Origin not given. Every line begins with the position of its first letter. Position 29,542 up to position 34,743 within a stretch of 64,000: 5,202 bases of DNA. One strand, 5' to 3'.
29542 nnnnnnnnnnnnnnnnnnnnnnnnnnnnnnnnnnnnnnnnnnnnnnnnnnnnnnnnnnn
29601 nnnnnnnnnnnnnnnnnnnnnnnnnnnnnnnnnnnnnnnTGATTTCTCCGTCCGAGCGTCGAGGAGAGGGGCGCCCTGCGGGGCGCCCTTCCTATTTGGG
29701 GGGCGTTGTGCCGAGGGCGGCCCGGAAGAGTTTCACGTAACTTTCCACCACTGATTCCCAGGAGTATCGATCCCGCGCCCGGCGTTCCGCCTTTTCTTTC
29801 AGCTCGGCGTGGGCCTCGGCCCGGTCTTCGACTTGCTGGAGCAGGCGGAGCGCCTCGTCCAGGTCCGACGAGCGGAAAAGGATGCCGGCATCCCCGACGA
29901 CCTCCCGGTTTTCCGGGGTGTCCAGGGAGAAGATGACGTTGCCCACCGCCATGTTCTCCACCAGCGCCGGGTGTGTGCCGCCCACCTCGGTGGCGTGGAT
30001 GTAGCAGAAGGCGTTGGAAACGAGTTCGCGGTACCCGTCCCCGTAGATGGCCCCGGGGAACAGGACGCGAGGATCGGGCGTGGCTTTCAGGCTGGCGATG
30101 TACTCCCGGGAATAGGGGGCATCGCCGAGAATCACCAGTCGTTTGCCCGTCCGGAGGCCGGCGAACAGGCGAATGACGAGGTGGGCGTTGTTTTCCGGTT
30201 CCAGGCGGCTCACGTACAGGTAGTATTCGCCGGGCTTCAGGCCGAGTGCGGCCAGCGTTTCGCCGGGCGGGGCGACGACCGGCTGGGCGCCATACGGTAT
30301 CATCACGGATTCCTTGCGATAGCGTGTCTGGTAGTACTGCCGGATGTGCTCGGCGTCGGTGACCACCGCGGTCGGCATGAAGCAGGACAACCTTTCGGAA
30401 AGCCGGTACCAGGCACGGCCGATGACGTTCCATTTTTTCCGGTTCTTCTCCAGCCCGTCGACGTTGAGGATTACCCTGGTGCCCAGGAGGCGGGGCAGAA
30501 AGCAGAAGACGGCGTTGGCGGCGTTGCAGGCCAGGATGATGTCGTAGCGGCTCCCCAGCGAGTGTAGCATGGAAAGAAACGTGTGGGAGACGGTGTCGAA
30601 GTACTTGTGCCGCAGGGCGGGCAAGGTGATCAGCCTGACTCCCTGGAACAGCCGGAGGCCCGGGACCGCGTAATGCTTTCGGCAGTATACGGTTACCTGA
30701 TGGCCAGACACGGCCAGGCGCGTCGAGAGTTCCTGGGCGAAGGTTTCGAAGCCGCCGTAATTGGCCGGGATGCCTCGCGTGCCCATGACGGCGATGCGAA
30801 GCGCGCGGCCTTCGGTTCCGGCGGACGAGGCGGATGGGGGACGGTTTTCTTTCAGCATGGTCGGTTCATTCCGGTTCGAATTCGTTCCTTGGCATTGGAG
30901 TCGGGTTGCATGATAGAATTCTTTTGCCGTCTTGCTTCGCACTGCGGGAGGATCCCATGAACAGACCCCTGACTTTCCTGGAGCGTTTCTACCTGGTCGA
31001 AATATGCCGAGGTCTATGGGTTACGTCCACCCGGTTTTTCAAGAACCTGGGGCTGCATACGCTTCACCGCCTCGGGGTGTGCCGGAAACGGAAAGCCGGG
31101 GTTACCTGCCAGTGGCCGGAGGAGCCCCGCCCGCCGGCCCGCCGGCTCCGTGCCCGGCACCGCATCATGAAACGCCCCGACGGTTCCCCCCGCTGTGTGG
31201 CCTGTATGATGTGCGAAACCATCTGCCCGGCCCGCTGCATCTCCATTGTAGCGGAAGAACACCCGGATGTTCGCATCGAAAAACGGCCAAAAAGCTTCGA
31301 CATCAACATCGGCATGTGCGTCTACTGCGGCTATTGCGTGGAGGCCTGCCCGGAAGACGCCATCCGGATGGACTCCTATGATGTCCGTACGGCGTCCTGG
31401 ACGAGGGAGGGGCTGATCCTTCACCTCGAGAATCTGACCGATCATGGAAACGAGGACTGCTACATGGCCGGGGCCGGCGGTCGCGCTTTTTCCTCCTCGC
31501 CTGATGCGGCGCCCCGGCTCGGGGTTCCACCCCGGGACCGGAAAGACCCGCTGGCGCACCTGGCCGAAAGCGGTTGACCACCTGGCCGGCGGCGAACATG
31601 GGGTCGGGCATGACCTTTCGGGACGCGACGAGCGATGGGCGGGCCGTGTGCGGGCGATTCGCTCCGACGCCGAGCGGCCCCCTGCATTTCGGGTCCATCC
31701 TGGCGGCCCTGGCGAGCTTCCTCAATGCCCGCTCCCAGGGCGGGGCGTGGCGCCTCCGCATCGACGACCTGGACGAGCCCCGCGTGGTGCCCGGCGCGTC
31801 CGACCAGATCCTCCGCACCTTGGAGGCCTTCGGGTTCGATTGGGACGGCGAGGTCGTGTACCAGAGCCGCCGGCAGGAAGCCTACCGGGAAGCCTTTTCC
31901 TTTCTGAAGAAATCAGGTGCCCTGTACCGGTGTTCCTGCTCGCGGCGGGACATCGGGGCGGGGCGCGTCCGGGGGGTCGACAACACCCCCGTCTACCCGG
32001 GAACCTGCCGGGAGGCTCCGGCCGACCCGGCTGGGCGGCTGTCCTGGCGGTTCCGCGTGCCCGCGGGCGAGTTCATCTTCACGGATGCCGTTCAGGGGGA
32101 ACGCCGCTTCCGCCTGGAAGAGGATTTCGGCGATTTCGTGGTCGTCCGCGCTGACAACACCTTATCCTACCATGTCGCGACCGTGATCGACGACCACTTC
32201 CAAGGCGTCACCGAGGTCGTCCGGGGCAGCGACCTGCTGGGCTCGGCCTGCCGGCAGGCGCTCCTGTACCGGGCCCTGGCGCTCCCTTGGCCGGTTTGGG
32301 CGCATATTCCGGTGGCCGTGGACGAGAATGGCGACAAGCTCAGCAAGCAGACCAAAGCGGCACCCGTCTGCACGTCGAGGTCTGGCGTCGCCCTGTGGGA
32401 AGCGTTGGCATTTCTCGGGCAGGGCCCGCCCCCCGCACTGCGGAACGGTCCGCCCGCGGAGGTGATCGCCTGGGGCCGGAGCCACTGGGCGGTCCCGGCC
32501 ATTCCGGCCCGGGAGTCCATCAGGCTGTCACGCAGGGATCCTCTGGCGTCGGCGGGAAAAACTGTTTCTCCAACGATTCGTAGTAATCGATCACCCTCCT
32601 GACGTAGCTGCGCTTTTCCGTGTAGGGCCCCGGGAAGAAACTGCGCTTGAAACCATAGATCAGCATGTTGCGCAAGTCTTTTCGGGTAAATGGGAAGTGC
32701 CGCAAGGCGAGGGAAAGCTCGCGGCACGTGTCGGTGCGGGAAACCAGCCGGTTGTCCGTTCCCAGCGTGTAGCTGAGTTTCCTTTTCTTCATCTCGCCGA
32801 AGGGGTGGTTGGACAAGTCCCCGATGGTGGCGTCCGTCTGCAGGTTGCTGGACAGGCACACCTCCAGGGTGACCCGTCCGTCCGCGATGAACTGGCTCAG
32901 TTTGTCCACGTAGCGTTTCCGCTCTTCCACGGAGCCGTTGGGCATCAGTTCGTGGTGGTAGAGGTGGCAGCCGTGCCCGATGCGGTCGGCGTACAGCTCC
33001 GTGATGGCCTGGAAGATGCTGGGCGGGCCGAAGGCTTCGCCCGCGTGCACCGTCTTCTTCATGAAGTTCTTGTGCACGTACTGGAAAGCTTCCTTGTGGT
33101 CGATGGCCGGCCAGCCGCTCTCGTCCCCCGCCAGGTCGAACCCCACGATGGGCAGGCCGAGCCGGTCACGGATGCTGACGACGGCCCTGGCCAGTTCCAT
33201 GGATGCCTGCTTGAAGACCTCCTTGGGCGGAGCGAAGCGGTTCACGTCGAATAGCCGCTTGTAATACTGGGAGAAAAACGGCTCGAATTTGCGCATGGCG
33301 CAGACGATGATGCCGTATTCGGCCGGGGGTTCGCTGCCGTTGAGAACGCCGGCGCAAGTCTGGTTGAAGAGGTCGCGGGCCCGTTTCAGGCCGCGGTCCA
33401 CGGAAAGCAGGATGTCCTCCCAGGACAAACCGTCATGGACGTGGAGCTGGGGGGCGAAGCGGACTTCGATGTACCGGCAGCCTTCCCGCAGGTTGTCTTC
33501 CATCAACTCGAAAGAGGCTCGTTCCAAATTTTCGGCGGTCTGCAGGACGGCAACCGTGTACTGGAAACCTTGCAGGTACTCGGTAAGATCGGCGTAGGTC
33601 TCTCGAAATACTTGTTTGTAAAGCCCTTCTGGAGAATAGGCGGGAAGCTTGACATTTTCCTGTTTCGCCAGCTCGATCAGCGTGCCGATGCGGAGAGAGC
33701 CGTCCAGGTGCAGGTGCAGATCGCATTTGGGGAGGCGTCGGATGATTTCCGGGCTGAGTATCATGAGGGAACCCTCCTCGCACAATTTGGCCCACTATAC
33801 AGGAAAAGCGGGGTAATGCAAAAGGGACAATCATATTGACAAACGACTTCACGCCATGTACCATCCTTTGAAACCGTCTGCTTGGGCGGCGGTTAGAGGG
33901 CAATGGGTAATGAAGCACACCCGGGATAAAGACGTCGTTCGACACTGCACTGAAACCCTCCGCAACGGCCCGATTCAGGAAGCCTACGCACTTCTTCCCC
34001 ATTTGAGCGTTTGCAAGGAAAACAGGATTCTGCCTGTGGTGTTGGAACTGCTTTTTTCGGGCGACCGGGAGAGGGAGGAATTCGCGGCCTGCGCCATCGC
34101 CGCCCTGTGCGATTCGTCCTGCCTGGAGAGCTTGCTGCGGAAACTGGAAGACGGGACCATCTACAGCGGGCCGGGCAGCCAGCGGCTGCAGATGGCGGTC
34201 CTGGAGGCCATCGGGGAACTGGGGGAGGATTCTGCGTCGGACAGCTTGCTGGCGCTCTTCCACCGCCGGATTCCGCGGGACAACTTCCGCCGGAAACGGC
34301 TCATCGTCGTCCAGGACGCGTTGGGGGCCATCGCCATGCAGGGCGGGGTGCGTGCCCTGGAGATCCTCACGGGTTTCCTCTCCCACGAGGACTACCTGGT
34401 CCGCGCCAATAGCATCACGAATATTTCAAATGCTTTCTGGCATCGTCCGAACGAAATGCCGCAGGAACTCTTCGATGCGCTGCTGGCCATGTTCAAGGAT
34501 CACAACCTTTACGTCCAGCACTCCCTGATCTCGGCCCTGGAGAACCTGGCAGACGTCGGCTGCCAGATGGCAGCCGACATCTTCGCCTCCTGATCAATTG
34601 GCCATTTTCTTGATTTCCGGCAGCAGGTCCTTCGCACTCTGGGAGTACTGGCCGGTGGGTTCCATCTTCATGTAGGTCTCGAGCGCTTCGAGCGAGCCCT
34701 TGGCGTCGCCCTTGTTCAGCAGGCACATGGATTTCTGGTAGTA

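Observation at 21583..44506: Unrecognised ~100-aa module repeated 2-4 times at the C-termini of three different giant secreted proteins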

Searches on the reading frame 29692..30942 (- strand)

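Call 20: search_protein_families(library=pfam, proteins=[window:29692-30942:-], max_evalue=0.001)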
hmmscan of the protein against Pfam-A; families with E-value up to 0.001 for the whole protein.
window:29692-30942:- (416 aa): 6 families
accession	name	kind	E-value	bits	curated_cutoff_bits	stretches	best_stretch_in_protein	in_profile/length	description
PF09314.17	DUF1972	-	4.2e-15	56.3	25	2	136-219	99-185/186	Domain of unknown function (DUF1972)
PF00534.26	Glycos_transf_1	-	2.8e-13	50.2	26.4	1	238-387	15-171/172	Glycosyl transferases group 1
PF13579.12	Glyco_trans_4_4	-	2.8e-11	44.4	29.7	1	63-218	1-158/158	Glycosyl transferase 4-like domain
PF13692.12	Glyco_trans_1_4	-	9.6e-11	42.6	27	1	241-363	4-131/142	Glycosyl transferases group 1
PF13439.12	Glyco_transf_4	-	3.2e-10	40.7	28.5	1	62-216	1-163/170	Glycosyltransferase Family 4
PF13524.12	Glyco_trans_1_2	-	0.00058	20.3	25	0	265-401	13-141/144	Glycosyl transferase-like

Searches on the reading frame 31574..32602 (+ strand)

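Call 20: search_protein_families(library=pfam, proteins=[window:31574-32602:+], max_evalue=0.001)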
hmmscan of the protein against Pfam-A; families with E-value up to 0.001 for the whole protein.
window:31574-32602:+ (342 aa): 1 family
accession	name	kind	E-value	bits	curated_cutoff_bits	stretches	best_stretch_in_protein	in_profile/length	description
PF00749.27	tRNA-synt_1c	-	6.4e-41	140.7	23.4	1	25-263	2-251/314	tRNA synthetases class I (E and Q), catalytic domain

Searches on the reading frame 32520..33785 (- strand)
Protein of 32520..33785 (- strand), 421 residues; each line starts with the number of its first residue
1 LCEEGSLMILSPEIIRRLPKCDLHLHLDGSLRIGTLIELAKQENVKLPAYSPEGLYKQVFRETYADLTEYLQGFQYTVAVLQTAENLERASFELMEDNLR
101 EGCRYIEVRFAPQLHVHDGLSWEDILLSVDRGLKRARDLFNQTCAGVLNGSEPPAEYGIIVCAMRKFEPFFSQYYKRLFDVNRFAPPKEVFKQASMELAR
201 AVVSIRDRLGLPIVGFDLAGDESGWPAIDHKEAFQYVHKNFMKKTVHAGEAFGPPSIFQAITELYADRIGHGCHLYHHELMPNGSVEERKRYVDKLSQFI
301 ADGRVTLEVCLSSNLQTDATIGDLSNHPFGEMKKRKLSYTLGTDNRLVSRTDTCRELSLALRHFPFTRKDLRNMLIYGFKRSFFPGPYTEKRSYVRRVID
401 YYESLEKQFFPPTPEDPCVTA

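Call 20: search_protein_families(library=pfam, proteins=[window:32520-33785:-], max_evalue=0.001)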
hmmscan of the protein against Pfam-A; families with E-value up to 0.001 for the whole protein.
window:32520-33785:- (421 aa): 1 family
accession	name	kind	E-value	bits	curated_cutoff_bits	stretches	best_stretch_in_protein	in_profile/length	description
PF00962.28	A_deaminase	-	4.3e-69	233.6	27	1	19-387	1-318/330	Adenosine deaminase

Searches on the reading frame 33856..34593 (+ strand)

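Call 20: search_protein_families(library=pfam, proteins=[window:33856-34593:+], max_evalue=0.001)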
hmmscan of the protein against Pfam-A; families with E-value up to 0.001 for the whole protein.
window:33856-34593:+ (245 aa): 3 families
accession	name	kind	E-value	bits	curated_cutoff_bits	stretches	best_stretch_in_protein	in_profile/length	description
PF13646.12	HEAT_2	-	4.2e-08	33.8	27.7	0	155-228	23-87/88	HEAT repeats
PF02985.28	HEAT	-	3.8e-05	24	23.5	0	205-234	1-30/31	HEAT repeat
PF03130.22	HEAT_PBS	-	0.00079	20.2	20.9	0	77-99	5-27/27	PBS lyase HEAT-like repeat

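Call 86: search_protein_families(library=ncbifam, proteins=[window:33856-34593:+], max_evalue=0.01)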
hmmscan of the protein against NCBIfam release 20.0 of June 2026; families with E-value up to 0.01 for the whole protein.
window:33856-34593:+ (245 aa): 2 families
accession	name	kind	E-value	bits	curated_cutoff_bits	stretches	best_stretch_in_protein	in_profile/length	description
NF045915.1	PhycobilmeDegNblB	equivalog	0.00048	19.7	300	0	91-187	97-182/214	phycobilisome degradation protein NblB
NF058502.1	phyc_lyase_CpcE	equivalog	0.0015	18.1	330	0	55-141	71-162/260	C-phycocyanin alpha-cysteine-84 phycocyanobilin lyase subunit CpcE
